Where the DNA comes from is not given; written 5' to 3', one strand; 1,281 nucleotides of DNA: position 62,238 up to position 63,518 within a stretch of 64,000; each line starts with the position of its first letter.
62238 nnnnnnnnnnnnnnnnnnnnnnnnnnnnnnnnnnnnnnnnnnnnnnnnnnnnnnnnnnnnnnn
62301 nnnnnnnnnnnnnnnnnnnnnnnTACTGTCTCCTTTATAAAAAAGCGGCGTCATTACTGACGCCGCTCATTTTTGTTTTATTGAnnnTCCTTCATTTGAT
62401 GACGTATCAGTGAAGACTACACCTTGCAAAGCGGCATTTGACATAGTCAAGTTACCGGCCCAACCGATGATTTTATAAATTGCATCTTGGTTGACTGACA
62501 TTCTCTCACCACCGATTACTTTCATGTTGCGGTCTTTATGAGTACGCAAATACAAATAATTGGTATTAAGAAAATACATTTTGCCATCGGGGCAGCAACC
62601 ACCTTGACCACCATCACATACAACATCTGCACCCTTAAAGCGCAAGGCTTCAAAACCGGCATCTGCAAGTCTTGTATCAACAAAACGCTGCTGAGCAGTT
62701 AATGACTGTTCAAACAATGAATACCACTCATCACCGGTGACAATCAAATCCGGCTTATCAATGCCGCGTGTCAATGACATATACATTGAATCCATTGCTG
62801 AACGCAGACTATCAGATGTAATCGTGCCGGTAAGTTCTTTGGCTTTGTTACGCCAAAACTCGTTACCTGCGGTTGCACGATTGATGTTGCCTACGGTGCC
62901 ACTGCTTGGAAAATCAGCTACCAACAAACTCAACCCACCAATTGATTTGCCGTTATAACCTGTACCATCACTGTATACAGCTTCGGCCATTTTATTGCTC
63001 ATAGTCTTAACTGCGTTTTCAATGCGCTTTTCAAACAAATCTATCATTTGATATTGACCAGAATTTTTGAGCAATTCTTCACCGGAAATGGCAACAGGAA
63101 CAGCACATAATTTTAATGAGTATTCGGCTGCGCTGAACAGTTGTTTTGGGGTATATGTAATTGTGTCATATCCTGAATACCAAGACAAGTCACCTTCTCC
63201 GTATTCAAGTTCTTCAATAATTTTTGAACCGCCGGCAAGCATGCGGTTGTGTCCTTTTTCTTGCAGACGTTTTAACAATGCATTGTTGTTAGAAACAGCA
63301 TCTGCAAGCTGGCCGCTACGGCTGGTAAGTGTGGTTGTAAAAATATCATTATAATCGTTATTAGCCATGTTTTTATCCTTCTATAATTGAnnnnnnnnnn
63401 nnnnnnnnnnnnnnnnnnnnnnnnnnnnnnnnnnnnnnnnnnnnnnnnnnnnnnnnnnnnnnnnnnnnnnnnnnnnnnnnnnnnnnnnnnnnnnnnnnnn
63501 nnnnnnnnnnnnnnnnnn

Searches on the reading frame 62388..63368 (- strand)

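Call 78: search_protein_families(library=phrogs, proteins=[window:62388-63368:-], max_evalue=0.001)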
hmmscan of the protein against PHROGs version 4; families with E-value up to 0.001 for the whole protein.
window:62388-63368:- (327 aa): 2 families
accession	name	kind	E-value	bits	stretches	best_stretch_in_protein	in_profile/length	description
phrog_9953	-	head and packaging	1.9e-102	344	1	2-319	5-327/329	major head protein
phrog_14242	-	head and packaging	4.4e-08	33.2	1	159-276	230-341/396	major head protein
